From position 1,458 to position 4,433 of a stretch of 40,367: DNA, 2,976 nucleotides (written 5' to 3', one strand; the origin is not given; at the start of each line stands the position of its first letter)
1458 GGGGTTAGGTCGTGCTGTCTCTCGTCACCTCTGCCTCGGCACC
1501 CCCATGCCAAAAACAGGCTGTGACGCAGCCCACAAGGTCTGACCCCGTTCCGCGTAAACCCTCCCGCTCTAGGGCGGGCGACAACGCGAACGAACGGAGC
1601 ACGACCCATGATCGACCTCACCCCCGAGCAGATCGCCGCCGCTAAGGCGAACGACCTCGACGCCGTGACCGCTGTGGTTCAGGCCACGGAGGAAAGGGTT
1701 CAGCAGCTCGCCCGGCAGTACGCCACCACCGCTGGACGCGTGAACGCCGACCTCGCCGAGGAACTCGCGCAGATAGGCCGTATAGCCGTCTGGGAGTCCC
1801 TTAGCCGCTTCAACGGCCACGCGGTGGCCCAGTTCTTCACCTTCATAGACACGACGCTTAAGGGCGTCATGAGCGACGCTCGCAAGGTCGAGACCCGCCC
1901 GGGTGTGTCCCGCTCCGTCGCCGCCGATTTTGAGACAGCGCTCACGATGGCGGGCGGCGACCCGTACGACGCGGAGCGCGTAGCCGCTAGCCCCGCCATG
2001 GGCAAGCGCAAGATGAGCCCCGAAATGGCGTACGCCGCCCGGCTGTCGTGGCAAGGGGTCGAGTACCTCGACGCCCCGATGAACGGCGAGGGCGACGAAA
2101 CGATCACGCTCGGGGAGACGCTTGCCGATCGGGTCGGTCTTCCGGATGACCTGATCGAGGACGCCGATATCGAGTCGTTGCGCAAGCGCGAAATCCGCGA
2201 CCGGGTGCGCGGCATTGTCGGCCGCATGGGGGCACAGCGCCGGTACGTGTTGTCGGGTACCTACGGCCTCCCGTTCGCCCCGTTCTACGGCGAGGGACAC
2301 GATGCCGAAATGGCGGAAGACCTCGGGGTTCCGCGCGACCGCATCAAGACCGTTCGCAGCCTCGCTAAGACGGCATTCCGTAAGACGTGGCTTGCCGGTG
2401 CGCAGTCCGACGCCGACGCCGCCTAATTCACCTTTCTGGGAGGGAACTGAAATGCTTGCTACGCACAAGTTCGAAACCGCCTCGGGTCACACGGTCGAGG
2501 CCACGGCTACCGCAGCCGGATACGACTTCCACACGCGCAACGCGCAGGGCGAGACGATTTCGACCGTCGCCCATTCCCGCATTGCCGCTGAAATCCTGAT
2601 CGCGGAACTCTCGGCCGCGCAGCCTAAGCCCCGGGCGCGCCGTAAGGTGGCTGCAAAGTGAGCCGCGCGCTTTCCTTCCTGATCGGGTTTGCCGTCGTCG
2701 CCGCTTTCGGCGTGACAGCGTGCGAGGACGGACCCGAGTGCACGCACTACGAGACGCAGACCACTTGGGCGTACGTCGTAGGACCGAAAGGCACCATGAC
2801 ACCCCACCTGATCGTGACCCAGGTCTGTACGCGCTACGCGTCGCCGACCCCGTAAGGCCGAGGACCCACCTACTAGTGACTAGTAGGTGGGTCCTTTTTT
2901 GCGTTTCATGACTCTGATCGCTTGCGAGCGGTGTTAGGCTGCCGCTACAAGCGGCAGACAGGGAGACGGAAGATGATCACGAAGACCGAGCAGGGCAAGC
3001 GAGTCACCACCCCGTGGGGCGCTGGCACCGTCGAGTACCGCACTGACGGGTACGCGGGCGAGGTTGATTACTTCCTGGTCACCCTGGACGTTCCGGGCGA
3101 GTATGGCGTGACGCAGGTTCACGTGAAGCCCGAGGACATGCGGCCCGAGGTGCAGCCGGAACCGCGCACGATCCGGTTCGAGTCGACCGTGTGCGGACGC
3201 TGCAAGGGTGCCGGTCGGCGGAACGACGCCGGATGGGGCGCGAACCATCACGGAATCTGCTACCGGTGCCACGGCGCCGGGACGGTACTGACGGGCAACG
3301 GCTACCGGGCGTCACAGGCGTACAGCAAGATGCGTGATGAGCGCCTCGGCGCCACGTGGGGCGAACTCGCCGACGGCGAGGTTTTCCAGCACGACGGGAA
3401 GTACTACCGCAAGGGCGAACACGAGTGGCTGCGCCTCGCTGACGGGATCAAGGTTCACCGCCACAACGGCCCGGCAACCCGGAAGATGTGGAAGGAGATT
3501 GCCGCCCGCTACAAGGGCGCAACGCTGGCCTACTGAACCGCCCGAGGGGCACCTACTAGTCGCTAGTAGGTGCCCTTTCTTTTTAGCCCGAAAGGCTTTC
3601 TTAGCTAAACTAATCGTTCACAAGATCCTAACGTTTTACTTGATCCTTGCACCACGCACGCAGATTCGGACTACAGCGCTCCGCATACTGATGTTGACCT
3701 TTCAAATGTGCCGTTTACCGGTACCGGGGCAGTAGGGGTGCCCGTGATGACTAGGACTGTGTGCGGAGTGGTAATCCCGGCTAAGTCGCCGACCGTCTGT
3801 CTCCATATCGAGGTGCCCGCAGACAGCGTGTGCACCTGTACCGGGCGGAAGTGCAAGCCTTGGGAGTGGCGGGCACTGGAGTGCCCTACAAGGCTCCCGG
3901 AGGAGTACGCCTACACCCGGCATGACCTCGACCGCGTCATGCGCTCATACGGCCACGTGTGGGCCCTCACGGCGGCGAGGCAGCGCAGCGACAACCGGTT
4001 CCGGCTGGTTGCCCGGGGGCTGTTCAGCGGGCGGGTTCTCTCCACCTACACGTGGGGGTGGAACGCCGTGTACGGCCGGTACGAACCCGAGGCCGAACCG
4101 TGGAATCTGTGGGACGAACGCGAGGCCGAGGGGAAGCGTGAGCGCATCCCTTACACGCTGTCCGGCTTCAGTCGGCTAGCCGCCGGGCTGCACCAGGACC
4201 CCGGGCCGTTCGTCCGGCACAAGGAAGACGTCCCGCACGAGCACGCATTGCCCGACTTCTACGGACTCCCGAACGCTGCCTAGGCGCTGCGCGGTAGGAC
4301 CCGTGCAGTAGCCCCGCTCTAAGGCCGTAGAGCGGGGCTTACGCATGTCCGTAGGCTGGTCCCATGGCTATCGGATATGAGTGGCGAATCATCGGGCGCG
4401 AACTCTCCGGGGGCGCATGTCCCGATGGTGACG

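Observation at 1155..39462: Fourteen copies of a 23-bp palindrome, all intergenic, marking most operon boundaries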

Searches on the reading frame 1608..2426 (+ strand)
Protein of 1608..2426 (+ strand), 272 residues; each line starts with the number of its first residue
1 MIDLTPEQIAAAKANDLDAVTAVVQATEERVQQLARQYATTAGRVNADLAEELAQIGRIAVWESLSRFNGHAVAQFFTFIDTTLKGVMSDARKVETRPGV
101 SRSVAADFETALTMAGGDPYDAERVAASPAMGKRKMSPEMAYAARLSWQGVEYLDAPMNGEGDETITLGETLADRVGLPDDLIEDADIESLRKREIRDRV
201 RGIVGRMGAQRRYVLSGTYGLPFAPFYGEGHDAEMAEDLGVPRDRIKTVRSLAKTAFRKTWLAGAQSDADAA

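Call 8: search_protein_families(library=phrogs, proteins=[window:1608-2426:+], max_evalue=0.001)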
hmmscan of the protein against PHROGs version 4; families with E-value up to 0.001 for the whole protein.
window:1608-2426:+ (272 aa): 3 families
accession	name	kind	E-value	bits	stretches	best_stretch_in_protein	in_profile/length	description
phrog_15865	-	transcription regulation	1.7e-46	160.2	2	4-174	2-179/386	RNA polymerase sigma factor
phrog_32691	-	transcription regulation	6.1e-26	92.6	1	4-245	3-248/286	RNA polymerase sigma factor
phrog_351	-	transcription regulation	8.9e-09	35.5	1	7-258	492-723/928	RNA polymerase sigma factor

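Call 43: search_protein_families(library=pfam, proteins=[window:1608-2426:+], max_evalue=0.01)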
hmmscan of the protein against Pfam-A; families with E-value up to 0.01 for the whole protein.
window:1608-2426:+ (272 aa): 1 family
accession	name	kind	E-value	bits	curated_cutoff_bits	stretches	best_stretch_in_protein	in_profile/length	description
PF04542.20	Sigma70_r2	-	0.00012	22.3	24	1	27-93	5-66/71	Sigma-70 region 2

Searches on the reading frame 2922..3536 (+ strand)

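Call 8: search_protein_families(library=phrogs, proteins=[window:2922-3536:+], max_evalue=0.001)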
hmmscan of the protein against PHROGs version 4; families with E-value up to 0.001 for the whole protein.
window:2922-3536:+ (204 aa): 2 families
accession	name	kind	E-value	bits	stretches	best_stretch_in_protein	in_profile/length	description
phrog_9961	-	unknown function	0.00034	22.2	1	89-124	8-40/99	-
phrog_4095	-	unknown function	0.00036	21.2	1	84-148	31-92/234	-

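Call 43: search_protein_families(library=pfam, proteins=[window:2922-3536:+], max_evalue=0.01)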
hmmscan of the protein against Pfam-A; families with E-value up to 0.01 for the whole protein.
window:2922-3536:+ (204 aa): 1 family
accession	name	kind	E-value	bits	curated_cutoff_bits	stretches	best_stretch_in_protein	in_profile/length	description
PF15777.11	Anti-TRAP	-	0.0047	17.3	32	1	89-129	11-49/59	Tryptophan RNA-binding attenuator protein inhibitory protein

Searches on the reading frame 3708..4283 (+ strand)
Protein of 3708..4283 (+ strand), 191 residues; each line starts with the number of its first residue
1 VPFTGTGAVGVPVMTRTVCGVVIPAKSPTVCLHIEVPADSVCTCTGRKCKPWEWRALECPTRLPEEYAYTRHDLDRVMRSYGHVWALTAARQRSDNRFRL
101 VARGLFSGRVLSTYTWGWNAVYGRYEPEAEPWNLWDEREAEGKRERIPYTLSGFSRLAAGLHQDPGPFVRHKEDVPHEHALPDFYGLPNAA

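Call 8: search_protein_families(library=phrogs, proteins=[window:3708-4283:+], max_evalue=0.001)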
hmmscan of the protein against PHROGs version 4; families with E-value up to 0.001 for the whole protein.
window:3708-4283:+ (191 aa): 1 family
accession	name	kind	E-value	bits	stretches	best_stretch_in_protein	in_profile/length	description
phrog_28535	-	unknown function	8.4e-12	46.3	1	52-136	44-126/165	-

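Call 43: search_protein_families(library=pfam, proteins=[window:3708-4283:+], max_evalue=0.01)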
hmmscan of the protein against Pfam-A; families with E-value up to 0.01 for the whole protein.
window:3708-4283:+ (191 aa): 0 families
